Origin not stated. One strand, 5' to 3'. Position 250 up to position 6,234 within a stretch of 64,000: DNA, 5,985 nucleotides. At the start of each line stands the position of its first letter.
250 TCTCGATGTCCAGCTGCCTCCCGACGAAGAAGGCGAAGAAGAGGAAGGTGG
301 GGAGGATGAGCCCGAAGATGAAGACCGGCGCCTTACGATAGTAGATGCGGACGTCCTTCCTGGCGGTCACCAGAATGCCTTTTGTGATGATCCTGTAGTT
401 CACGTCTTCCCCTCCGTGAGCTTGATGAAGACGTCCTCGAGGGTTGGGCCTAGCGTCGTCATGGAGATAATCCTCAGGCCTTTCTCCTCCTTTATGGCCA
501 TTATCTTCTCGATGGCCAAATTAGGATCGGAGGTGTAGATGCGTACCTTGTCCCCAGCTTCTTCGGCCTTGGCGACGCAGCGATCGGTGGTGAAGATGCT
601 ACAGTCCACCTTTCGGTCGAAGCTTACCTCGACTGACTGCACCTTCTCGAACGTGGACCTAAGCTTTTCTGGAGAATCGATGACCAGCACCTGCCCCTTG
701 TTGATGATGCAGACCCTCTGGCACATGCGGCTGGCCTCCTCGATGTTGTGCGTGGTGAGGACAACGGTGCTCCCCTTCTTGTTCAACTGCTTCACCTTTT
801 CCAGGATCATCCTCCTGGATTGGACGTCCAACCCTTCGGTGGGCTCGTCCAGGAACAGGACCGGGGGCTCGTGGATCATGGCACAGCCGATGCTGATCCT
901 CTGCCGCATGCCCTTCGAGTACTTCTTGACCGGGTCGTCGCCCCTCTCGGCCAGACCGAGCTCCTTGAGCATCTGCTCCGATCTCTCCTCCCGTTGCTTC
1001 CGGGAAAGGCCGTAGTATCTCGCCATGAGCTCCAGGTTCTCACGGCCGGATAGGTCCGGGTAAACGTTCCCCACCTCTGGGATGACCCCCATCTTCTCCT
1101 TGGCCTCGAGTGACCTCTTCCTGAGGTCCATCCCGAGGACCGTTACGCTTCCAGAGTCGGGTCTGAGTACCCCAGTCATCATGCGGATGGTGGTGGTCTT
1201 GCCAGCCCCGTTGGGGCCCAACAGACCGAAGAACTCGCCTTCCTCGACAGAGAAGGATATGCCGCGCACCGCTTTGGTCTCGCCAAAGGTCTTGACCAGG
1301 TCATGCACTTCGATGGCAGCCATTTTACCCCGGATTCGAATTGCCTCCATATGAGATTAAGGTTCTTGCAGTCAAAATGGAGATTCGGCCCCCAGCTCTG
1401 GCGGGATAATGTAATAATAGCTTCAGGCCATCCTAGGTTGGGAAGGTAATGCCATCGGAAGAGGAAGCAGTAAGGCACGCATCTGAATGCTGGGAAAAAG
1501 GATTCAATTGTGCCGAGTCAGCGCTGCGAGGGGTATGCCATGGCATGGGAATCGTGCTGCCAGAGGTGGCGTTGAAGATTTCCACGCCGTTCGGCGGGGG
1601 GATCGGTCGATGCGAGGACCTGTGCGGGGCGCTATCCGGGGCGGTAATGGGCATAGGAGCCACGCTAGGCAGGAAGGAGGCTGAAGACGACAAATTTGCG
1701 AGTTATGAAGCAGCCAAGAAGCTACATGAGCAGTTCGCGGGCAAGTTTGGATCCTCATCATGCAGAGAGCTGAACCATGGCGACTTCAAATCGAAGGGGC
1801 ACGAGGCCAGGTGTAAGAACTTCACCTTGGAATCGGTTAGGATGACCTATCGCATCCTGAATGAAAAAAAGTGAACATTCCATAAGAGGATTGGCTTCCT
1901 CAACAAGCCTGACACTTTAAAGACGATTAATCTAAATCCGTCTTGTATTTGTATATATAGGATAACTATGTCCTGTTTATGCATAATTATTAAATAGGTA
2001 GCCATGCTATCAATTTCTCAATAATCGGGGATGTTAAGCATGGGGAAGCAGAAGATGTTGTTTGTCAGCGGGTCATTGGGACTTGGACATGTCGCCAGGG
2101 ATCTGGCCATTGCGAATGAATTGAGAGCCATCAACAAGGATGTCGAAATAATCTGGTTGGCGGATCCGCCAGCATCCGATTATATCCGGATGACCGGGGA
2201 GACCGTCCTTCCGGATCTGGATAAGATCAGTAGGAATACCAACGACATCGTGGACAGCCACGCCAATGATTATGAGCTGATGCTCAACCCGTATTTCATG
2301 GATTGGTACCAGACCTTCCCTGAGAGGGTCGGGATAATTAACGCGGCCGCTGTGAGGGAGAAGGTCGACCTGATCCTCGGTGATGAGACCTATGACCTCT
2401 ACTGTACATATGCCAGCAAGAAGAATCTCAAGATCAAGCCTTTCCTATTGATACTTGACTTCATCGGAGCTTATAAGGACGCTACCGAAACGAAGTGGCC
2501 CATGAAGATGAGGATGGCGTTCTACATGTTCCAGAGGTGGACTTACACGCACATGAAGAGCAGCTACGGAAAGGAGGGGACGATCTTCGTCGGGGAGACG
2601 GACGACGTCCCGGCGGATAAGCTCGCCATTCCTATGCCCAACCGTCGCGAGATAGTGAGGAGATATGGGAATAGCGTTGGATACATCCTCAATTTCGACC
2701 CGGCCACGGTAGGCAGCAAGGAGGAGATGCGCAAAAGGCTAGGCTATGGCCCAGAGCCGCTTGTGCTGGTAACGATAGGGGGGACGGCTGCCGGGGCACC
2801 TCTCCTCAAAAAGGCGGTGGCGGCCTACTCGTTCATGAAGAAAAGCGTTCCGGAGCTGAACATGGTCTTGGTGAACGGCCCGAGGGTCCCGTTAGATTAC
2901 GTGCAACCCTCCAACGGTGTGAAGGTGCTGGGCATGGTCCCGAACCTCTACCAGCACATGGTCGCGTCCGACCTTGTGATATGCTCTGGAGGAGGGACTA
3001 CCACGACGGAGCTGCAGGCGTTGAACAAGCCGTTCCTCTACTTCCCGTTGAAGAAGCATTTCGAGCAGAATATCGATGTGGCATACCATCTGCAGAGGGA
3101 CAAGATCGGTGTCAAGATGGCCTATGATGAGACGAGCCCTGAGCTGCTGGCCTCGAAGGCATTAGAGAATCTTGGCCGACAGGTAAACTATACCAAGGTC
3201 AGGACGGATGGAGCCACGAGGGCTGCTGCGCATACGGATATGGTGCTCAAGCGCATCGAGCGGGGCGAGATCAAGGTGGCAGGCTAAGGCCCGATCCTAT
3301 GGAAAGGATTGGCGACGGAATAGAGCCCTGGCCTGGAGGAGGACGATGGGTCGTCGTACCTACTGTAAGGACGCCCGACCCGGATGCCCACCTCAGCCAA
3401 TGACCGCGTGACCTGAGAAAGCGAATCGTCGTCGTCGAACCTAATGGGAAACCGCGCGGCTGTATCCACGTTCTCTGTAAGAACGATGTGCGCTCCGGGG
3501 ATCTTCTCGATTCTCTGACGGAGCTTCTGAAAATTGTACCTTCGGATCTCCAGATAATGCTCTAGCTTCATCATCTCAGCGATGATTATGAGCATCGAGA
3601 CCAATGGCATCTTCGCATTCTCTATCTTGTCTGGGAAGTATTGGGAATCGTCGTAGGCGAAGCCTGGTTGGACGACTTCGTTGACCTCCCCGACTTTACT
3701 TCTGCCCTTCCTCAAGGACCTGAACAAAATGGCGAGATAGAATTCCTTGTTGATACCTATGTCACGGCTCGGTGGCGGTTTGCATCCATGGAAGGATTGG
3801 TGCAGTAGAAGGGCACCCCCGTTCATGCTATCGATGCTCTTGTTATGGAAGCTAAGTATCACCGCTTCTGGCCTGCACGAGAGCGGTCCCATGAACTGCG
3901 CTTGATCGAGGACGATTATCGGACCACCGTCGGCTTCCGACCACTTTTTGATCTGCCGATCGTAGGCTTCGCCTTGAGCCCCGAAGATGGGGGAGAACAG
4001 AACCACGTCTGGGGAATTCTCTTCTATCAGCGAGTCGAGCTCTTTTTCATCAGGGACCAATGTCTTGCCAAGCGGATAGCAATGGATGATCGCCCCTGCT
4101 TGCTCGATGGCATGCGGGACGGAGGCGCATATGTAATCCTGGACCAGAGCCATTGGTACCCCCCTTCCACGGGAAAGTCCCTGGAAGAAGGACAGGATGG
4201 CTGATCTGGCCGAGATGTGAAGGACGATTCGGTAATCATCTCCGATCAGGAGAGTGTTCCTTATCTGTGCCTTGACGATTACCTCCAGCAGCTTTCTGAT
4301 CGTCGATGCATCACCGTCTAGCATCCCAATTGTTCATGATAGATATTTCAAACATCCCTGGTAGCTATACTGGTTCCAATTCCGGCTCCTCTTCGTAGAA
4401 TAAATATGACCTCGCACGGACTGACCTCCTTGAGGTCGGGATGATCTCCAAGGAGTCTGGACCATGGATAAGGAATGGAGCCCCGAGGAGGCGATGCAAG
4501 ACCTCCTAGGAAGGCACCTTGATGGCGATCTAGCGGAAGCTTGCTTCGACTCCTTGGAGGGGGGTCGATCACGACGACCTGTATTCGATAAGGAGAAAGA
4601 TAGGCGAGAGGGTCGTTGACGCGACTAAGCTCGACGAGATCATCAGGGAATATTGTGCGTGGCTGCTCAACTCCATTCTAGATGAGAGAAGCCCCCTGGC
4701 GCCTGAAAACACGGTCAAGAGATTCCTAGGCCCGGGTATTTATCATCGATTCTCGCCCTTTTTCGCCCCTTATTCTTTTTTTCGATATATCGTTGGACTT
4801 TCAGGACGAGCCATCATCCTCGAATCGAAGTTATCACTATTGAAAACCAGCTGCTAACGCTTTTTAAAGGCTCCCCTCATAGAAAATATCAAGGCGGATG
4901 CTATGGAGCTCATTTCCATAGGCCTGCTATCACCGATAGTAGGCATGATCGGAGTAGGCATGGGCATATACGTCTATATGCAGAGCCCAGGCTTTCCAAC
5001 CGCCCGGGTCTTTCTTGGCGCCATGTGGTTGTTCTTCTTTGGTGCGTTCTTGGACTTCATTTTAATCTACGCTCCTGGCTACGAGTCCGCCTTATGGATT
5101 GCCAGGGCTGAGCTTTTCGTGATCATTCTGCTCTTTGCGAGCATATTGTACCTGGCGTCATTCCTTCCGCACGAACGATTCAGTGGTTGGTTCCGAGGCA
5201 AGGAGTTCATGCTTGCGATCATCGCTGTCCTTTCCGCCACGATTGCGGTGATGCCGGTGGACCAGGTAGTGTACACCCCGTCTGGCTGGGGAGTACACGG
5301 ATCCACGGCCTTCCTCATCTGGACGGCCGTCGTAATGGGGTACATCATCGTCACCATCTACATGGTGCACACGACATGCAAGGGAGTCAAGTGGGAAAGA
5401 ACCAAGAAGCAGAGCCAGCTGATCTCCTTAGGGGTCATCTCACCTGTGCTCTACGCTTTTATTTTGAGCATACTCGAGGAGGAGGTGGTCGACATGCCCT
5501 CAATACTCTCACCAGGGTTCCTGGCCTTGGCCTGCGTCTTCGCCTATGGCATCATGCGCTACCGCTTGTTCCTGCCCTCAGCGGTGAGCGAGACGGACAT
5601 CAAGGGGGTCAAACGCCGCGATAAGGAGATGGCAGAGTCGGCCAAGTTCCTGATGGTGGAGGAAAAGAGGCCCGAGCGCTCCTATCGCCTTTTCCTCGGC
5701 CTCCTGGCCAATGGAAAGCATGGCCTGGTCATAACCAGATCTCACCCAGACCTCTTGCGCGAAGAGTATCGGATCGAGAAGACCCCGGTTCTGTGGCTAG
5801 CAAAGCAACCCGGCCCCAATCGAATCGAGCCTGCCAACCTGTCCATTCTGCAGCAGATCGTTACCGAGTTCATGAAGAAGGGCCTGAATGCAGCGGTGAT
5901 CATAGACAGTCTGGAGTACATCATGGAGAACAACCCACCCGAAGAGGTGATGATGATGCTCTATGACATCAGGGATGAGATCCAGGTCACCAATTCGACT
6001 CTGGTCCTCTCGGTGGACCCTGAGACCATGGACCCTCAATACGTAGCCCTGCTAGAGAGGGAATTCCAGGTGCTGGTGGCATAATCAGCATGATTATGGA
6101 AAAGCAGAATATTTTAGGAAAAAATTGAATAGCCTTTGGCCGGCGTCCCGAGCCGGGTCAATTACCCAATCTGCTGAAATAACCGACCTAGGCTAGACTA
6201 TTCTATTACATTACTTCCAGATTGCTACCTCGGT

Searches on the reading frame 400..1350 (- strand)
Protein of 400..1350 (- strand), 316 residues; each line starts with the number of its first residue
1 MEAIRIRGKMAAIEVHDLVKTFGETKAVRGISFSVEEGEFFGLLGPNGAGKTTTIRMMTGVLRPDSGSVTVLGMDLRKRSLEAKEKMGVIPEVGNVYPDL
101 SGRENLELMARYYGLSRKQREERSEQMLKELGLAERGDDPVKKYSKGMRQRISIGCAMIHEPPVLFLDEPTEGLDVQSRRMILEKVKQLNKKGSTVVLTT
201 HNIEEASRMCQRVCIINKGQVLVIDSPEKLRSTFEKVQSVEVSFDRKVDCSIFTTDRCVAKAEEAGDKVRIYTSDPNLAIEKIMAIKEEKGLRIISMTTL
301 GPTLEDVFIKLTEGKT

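Call 37: search_protein_families(library=pfam, proteins=[window:400-1350:-], max_evalue=0.001)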
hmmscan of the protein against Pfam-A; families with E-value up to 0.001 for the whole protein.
window:400-1350:- (316 aa): 4 families
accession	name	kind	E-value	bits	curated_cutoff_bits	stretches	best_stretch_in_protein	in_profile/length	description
PF00005.33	ABC_tran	-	1.6e-32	113.4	25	1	29-171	2-136/137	ABC transporter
PF13304.12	AAA_21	-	1.1e-10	42.5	27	1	140-204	234-301/304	AAA domain, putative AbiEii toxin, Type IV TA system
PF13732.12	DrrA1-3_C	-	1.7e-05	25.9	27.4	1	227-311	3-80/81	ATP-binding protein DrrA1-3-like, C-terminal domain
PF13401.12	AAA_22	-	0.00057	20.6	27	0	43-197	10-119/130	AAA domain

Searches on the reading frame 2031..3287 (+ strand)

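Call 37: search_protein_families(library=pfam, proteins=[window:2031-3287:+], max_evalue=0.001)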
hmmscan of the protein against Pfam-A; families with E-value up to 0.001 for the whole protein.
window:2031-3287:+ (418 aa): 2 families
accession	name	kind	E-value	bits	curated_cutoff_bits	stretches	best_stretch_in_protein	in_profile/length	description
PF04101.22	Glyco_tran_28_C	-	1.3e-08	35.5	22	1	247-380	3-140/166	Glycosyltransferase family 28 C-terminal domain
PF13528.12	Glyco_trans_1_3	-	4.9e-06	26.4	25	1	309-373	251-314/322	Glycosyl transferase family 1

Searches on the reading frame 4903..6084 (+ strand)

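Call 37: search_protein_families(library=pfam, proteins=[window:4903-6084:+], max_evalue=0.001)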
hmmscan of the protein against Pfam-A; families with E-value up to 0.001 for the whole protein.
window:4903-6084:+ (393 aa): 2 families
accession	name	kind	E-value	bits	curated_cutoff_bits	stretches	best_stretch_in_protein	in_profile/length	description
PF05763.18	DUF835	-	7.7e-32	110.4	33.1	1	255-388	3-136/136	Protein of unknown function (DUF835)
PF16927.11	HisKA_7TM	-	3e-07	31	28.6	1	13-223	5-220/224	N-terminal 7TM region of histidine kinase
